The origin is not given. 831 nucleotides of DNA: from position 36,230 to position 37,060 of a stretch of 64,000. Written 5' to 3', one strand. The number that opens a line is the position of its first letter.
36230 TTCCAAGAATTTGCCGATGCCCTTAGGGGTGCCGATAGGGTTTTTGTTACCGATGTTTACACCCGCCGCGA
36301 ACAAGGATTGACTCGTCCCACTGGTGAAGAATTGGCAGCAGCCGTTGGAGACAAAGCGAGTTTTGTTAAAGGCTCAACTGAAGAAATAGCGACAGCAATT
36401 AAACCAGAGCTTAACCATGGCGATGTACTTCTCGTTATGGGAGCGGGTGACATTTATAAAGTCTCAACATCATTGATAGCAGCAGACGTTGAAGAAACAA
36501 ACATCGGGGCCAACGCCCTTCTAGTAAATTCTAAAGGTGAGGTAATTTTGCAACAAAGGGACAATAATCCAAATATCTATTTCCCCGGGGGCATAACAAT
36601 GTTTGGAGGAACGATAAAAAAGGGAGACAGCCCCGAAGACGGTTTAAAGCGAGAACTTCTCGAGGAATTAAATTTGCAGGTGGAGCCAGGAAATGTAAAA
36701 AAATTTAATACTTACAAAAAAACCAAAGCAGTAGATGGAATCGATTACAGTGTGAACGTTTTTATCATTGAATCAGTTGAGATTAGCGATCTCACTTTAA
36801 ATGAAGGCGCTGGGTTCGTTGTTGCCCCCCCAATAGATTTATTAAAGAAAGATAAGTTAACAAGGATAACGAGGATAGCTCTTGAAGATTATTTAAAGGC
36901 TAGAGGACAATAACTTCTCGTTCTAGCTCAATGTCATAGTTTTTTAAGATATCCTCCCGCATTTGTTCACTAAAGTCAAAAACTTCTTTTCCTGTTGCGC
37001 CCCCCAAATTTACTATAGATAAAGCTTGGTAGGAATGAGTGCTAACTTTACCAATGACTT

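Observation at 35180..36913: MurC fused to a C-terminal NUDIX-like hydrolase domain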

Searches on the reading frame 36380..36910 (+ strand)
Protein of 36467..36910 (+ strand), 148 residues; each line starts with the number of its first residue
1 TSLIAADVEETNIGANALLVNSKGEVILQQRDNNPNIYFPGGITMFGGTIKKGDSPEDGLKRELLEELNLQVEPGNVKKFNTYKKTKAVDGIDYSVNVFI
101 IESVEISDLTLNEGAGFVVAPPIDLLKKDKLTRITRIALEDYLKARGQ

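Call 3: search_protein_families(library=pfam, proteins=[window:36500-36910:+], max_evalue=1)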
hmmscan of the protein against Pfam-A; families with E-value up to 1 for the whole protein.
window:36500-36910:+ (137 aa): 3 families
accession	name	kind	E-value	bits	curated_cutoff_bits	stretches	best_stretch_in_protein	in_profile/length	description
PF00293.34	NUDIX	-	1.5e-11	44.9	21.1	1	3-84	5-81/134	NUDIX domain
PF22327.2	Nudt16-like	-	0.00046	20.6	27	1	27-74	30-78/161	U8 snoRNA-decapping enzyme-like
PF13869.12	NUDIX_2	-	0.16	11.8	27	1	16-60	61-98/188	Nucleotide hydrolase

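Call 4: search_protein_families(library=ncbifam, proteins=[window:36500-36910:+], max_evalue=1)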
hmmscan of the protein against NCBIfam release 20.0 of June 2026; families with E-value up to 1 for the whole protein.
window:36500-36910:+ (137 aa): 17 families
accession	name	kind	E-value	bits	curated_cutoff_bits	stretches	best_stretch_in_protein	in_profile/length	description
TIGR00586.1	mutt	equivalog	1.1e-05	25.5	97.9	1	5-64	9-66/129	8-oxo-dGTP diphosphatase MutT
NF006530.0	PRK08999.1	equivalog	2.1e-05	23.7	245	1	5-63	10-66/315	Nudix family hydrolase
NF008044.0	PRK10776.1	equivalog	5.2e-05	23.1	148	1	7-72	10-71/130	8-oxo-dGTP diphosphatase MutT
NF007834.0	PRK10546.1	equivalog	0.00012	21.9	156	1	6-66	8-66/135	pyrimidine (deoxy)nucleoside triphosphate diphosphatase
NF041653.1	Nud_hyd_Meth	equivalog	0.00014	21.7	300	1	5-69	31-94/170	Nudix hydrolase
NF001935.0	PRK00714.1-2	equivalog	0.00064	19.2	259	1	6-62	13-63/183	RNA pyrophosphohydrolase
NF012016.0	PRK15472.1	equivalog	0.0008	19.1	95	1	8-68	10-69/141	nucleoside triphosphatase NudI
NF001937.0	PRK00714.1-4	equivalog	0.0021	17.7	139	1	6-62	13-63/161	RNA pyrophosphohydrolase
NF001934.0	PRK00714.1-1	equivalog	0.01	15.3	241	1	7-62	14-63/176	RNA pyrophosphohydrolase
TIGR00052.1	TIGR00052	subfamily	0.011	15.4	79.55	1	31-69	81-117/188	nudix-type nucleoside diphosphatase, YffH/AdpP family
NF041652.1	Nud_hyd_Dein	equivalog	0.015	15.5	200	1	4-82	16-92/152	Nudix hydrolase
NF001938.0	PRK00714.1-5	equivalog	0.017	14.5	116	1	6-60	18-75/172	RNA pyrophosphohydrolase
NF002995.0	PRK03759.1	equivalog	0.038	13.6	127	1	7-81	41-115/185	isopentenyl-diphosphate Delta-isomerase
NF001299.0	PRK00241.1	equivalog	0.038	13.4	158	1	9-62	142-191/263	NAD(+) diphosphatase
NF011922.0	PRK15393.1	equivalog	0.094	12.4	152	1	9-63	46-100/182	NUDIX hydrolase YfcD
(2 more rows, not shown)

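Call 7: find_homologous_proteins(query=window:36467-36910:+, max_evalue=0.001)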
Query window:36467-36910:+ (148 aa): 32 proteins with E <= 0.001 among 79 candidates.
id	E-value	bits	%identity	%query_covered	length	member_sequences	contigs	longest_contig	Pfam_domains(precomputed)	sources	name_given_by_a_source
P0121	2.2e-43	166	57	95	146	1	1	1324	PF00293.35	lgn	-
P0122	5.9e-43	164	60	95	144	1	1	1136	PF00293.35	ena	-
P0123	8.2e-42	161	55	94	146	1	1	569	PF00293.35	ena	-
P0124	1.0e-41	160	58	96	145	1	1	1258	PF00293.35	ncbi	-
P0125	2.9e-41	159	55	93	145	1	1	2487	PF00293.35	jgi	-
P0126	3.0e-41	159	55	94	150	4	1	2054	PF00293.35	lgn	-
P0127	1.1e-40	157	51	99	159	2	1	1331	PF00293.35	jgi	jgi:8-oxo-dGTP pyrophosphatase MutT (NUDIX family)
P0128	2.7e-40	156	55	93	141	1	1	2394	PF22327.3,PF00293.35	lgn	-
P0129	3.9e-40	155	57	95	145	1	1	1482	PF00293.35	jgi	jgi:8-oxo-dGTP pyrophosphatase MutT (NUDIX family)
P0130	7.5e-40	154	58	93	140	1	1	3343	PF00293.35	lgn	-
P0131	2.4e-39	153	56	93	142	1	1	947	PF00293.35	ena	-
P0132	3.4e-39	152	56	91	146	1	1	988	PF00293.35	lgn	-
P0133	3.8e-39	152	52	94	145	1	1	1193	PF00293.35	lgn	-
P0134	4.1e-39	152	53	96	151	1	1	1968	PF00293.35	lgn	-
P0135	4.2e-39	152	53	93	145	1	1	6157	PF00293.35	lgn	-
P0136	5.3e-39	151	55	95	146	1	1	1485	PF00293.35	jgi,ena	-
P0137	7.3e-39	151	52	95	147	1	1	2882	PF22327.3,PF00293.35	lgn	-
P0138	9.9e-39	151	54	95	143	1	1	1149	PF00293.35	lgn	-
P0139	1.0e-38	151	54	93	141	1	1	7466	PF22327.3,PF00293.35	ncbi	-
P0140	2.1e-38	150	54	95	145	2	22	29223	PF00293.35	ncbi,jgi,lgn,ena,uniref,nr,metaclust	ncbi:hypothetical protein A2714_02165 [Candidatus Woesebacteria bacterium RIFCSPHIGHO2_01_FULL_38_9]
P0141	3.6e-38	149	53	93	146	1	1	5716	PF00293.35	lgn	-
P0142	3.7e-38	149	54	95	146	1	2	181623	PF00293.35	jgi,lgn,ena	-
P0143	8.1e-38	148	52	94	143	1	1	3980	PF00293.35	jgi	-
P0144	1.4e-37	147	51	93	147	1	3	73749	PF00293.35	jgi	jgi:8-oxo-dGTP pyrophosphatase MutT (NUDIX family)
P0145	6.4e-36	141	51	94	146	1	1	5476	PF22327.3,PF00293.35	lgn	-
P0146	7.4e-36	141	51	95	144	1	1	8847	PF00293.35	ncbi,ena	-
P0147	9.5e-35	138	52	92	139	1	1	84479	PF00293.35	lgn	-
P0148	2.5e-34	136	51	96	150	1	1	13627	PF00293.35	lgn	-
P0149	7.6e-34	135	47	99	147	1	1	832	PF00293.35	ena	-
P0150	7.7e-26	109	41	96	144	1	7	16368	PF00293.35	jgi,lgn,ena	-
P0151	1.4e-11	63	36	73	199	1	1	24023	PF00293.35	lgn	-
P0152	1.7e-7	49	49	37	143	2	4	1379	PF00293.35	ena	-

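Call 10: find_encoding_contigs(protein=P0142, flank=8000, max_places=3)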
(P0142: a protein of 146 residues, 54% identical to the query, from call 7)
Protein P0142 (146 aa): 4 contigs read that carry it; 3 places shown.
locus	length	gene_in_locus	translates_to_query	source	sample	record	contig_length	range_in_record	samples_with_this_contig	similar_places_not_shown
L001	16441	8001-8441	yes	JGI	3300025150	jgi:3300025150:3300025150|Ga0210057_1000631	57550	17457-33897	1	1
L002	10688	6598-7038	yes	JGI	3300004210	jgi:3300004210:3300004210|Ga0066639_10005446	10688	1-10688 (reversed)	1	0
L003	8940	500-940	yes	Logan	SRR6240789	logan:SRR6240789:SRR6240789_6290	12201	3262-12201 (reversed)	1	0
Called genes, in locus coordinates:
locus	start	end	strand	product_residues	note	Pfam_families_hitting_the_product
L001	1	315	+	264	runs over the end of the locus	PF01116:F_bP_aldolase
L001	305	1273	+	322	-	PF00294:PfkB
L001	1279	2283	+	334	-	PF13354:Beta-lactamase2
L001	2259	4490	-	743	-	PF00912:Transgly, PF00905:Transpeptidase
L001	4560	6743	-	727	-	PF00912:Transgly, PF00905:Transpeptidase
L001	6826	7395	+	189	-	-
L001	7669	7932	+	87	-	-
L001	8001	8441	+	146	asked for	PF00293:NUDIX (weak)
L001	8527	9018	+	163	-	PF00293:NUDIX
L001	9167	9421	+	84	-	-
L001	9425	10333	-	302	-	PF02779:Transket_pyr, PF02780:Transketolase_C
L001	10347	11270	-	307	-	PF02739:5_3_exonuc_N, PF01367:5_3_exonuc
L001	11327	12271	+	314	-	PF12666:PrgI (weak)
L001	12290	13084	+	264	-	PF26593:TraC-like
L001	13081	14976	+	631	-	PF19044:P-loop_TraG, PF01935:DUF87 (weak), PF12846:AAA_10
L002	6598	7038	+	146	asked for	PF00293:NUDIX (weak)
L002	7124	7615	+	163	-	PF00293:NUDIX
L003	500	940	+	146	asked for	PF00293:NUDIX (weak)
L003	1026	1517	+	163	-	PF00293:NUDIX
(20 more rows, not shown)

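Call 15: search_protein_representatives(protein=window:36467-36910:+)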
Query: 148 residues. Proteins with E-value up to 0.001 (for the whole library): 1723; up to 1e-10: 136; up to 1e-30: 5. The best 150 are listed.
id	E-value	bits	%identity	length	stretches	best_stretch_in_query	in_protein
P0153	9.1e-40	152.3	55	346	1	9-144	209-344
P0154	5.7e-36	140.0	50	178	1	7-146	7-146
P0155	5.3e-33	130.3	46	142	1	7-144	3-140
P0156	5.8e-33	130.2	46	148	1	6-145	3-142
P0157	1.5e-31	125.7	50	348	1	9-144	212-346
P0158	2.2e-30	121.8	47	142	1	10-144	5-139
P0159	2.4e-27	112.0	46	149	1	10-144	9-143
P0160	5.6e-26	107.6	39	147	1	8-144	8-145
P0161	5.8e-26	107.5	41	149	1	12-144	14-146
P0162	7.3e-26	107.2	40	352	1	9-144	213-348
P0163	7.6e-26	107.2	41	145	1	7-143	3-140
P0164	1.8e-25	106.0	42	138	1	15-146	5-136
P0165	2.0e-25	105.8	46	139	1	9-144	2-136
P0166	5.5e-24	101.1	48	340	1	7-144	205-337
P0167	6.1e-23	97.8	38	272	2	16-141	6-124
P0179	1.4e-19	86.9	41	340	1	15-143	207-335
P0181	9.7e-19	84.1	37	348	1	15-143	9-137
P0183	1.6e-18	83.5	38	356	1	11-142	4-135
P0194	1.1e-17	80.7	39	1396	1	13-146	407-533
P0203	1.4e-16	77.1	37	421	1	16-143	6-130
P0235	3.9e-13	66.0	35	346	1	15-145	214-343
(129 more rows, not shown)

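Call 16: search_protein_families(library=pfam, proteins=[P0153, P0157, P0162, P0166, P0179, P0235, P0181, P0183, P0203, P0194], max_evalue=0.01)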
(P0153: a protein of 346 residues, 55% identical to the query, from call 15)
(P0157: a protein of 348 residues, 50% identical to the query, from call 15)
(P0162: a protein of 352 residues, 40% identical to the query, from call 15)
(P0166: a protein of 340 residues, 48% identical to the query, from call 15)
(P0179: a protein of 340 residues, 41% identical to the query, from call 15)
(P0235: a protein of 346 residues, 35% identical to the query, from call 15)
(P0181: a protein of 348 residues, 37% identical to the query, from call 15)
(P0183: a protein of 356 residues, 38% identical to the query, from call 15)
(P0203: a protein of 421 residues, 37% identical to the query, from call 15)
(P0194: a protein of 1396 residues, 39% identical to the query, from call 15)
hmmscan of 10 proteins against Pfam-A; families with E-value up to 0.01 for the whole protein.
P0153 (346 aa): 5 families
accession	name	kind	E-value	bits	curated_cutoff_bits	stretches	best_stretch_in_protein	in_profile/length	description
PF13419.12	HAD_2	-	5.1e-16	59.7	23.8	1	5-183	1-176/178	Haloacid dehalogenase-like hydrolase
PF00702.32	Hydrolase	-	1.7e-12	48.6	26.4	1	2-179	1-191/191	haloacid dehalogenase-like hydrolase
PF00293.34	NUDIX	-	6.7e-07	29.8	21.1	1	213-300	4-92/134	NUDIX domain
PF13242.12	Hydrolase_like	-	0.0009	19.5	22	1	140-197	2-60/75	HAD-hyrolase-like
PF22327.2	Nudt16-like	-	0.0029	18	27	1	240-310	32-101/161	U8 snoRNA-decapping enzyme-like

P0157 (348 aa): 5 families
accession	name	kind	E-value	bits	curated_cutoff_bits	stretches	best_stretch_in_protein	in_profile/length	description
PF00702.32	Hydrolase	-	1e-16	62.4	26.4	1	7-182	2-191/191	haloacid dehalogenase-like hydrolase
PF13419.12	HAD_2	-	1.4e-15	58.3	23.8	1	85-186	73-176/178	Haloacid dehalogenase-like hydrolase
PF00293.34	NUDIX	-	2.9e-09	37.5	21.1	1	215-311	3-98/134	NUDIX domain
PF13242.12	Hydrolase_like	-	4.2e-06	27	22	1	143-187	2-47/75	HAD-hyrolase-like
PF22327.2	Nudt16-like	-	0.00018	21.9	27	1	244-320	33-108/161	U8 snoRNA-decapping enzyme-like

P0162 (352 aa): 5 families
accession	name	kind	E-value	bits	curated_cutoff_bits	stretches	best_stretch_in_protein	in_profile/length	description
PF00702.32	Hydrolase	-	5.4e-15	56.7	26.4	1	4-180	1-191/191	haloacid dehalogenase-like hydrolase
PF13419.12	HAD_2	-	1.5e-12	48.5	23.8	1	86-184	77-176/178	Haloacid dehalogenase-like hydrolase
PF00293.34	NUDIX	-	1.9e-09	38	21.1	1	217-309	4-96/134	NUDIX domain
PF13242.12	Hydrolase_like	-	2.7e-05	24.4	22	1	142-197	3-59/75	HAD-hyrolase-like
PF22327.2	Nudt16-like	-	0.00046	20.6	27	1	219-314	3-101/161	U8 snoRNA-decapping enzyme-like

P0166 (340 aa): 4 families
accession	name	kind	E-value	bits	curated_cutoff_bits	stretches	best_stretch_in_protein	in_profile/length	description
PF13419.12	HAD_2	-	4e-17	63.3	23.8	1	54-183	44-176/178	Haloacid dehalogenase-like hydrolase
PF00702.32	Hydrolase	-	2.7e-16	61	26.4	1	3-179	2-191/191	haloacid dehalogenase-like hydrolase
PF00293.34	NUDIX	-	6.9e-07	29.8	21.1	1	215-272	7-67/134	NUDIX domain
PF13242.12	Hydrolase_like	-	0.00086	19.6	22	1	140-183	2-46/75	HAD-hyrolase-like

P0179 (340 aa): 4 families
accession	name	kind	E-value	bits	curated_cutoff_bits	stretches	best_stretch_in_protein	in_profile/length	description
PF00293.34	NUDIX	-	6.4e-15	55.8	21.1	1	206-298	5-99/134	NUDIX domain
PF00702.32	Hydrolase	-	4.1e-13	50.6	26.4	1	3-179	1-191/191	haloacid dehalogenase-like hydrolase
PF13419.12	HAD_2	-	3.8e-09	37.3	23.8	1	92-181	84-174/178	Haloacid dehalogenase-like hydrolase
PF13242.12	Hydrolase_like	-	2.4e-05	24.6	22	1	140-188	2-51/75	HAD-hyrolase-like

P0235 (346 aa): 3 families
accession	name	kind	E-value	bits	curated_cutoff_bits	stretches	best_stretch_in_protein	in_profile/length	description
PF00702.32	Hydrolase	-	1e-08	36.3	26.4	1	10-179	2-188/191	haloacid dehalogenase-like hydrolase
PF13419.12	HAD_2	-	4.8e-07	30.5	23.8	1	77-181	68-171/178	Haloacid dehalogenase-like hydrolase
PF00293.34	NUDIX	-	2e-06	28.3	21.1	1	215-282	7-71/134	NUDIX domain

P0181 (348 aa): 2 families
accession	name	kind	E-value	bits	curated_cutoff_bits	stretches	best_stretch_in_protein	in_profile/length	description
PF00293.34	NUDIX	-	3.6e-13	50.1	21.1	1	11-97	8-94/134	NUDIX domain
PF13671.12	AAA_33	-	0.0002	22.1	27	1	181-285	4-118/143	AAA domain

P0183 (356 aa): 3 families
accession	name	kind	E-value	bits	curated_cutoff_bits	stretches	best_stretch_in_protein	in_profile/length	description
PF00293.34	NUDIX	-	6.5e-12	46.1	21.1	1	10-100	8-98/134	NUDIX domain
PF13671.12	AAA_33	-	2.3e-07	31.6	27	1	179-280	5-116/143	AAA domain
PF06414.18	Zeta_toxin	-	3e-06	27.3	22.3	1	165-274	9-135/199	Zeta toxin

P0203 (421 aa): 2 families
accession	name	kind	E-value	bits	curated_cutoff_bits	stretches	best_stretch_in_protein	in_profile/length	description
PF00293.34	NUDIX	-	4.8e-11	43.2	21.1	1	5-82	6-81/134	NUDIX domain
PF01966.28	HD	-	0.0012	19.6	22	0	230-307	28-106/116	HD domain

P0194 (1396 aa): 8 families
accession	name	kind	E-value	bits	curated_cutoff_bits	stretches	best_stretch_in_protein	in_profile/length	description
PF00133.28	tRNA-synt_1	-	2e-104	350.1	22.7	1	18-955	2-409/414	tRNA synthetases class I (I, L, M and V)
PF08264.19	Anticodon_1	-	1.8e-27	96.5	25.1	1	1072-1214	1-137/148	Anticodon-binding domain of tRNA ligase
PF19302.4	DUF5915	-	4.6e-17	62.6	27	1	1279-1395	102-194/195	Domain of unknown function (DUF5915)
PF01451.26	LMWPc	-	1.4e-12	48.5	23.2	1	249-385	1-144/144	Low molecular weight phosphotyrosine protein phosphatase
PF09334.17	tRNA-synt_1g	-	8e-11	41.8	20.1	1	901-951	308-357/391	tRNA synthetases class I (M)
PF00293.34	NUDIX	-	9.4e-08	32.6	21.1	1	405-471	4-66/134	NUDIX domain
PF13603.12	tRNA-synt_1_2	-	1e-05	25.5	25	1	617-672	90-145/185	Leucyl-tRNA synthetase, editing domain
PF01406.26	tRNA-synt_1e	-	0.00053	19.9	27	1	917-951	249-283/301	tRNA synthetases class I (C) catalytic domain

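Call 20: find_related_loci(query=A1, collection=metagenome_contigs, flank=6000)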
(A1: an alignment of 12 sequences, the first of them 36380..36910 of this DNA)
Query A1 (177 aa) in metagenome_contigs; peptide patterns used: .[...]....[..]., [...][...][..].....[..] (x = any residue, [..] = any of these).
223 stretches matched a pattern; 15 encode a relative of the query (tblastn E <= 1e-3); 15 distinct loci.
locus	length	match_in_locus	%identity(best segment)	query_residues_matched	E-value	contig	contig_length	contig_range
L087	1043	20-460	59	29-175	4e-54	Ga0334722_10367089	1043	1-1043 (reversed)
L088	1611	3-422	56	36-175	5e-50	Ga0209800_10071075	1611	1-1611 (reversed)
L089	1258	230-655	58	36-177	5e-45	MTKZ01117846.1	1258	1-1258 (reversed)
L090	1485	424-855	54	32-175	2e-43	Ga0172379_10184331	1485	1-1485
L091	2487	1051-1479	53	35-177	2e-39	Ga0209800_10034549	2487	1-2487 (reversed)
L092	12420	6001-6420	54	36-175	3e-39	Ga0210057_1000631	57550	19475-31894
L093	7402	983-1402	54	33-172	1e-38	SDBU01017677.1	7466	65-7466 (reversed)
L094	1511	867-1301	50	33-177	2e-39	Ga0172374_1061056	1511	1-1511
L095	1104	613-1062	50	28-177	1e-39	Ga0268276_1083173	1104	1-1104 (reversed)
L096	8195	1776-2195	54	32-171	5e-38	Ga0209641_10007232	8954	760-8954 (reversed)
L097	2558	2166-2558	56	35-165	6e-38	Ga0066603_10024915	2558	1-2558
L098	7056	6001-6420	54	32-171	5e-38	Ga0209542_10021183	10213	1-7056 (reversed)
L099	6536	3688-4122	40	33-177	5e-32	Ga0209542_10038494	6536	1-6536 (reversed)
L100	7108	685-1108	38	32-173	9e-23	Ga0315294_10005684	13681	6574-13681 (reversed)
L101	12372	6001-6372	38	46-172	6e-20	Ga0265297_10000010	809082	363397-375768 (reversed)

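Call 23: find_encoding_contigs(protein=P0150, flank=7000, max_places=4)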
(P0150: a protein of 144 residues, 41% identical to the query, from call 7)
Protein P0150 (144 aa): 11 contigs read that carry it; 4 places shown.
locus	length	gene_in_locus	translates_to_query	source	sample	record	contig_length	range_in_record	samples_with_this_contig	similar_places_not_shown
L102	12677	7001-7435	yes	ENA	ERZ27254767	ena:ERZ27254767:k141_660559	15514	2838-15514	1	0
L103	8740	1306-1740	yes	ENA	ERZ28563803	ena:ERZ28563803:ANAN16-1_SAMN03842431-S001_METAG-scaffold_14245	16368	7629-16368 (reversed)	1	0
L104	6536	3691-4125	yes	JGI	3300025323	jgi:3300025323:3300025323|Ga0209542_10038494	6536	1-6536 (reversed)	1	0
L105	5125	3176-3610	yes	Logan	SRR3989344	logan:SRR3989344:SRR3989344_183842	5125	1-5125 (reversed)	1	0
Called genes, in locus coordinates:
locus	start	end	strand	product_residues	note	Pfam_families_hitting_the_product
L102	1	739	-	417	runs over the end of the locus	PF01041:DegT_DnrJ_EryC1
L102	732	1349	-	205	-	PF02875:Mur_ligase_C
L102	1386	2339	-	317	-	PF08245:Mur_ligase_M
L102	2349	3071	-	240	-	PF00561:Abhydrolase_1, PF01738:DLH (faint), PF02230:Abhydrolase_2 (faint), PF12146:Hydrolase_4, PF12695:Abhydrolase_5 (weak), PF12697:Abhydrolase_6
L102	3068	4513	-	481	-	PF21799:MurD-like_N (weak), PF08245:Mur_ligase_M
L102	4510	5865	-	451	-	PF26299:MurL_N, PF26298:MurL_epimerase_C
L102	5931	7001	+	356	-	PF01565:FAD_binding_4, PF02873:MurB_C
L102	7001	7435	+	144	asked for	PF00293:NUDIX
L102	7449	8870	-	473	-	PF01225:Mur_ligase, PF08245:Mur_ligase_M, PF02875:Mur_ligase_C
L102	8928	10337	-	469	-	PF01225:Mur_ligase, PF08245:Mur_ligase_M, PF02875:Mur_ligase_C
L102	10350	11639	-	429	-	PF00275:EPSP_synthase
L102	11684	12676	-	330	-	?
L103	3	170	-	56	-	?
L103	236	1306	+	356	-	PF01565:FAD_binding_4, PF02873:MurB_C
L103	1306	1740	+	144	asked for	PF00293:NUDIX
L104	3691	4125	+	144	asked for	PF00293:NUDIX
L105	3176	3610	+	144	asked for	PF00293:NUDIX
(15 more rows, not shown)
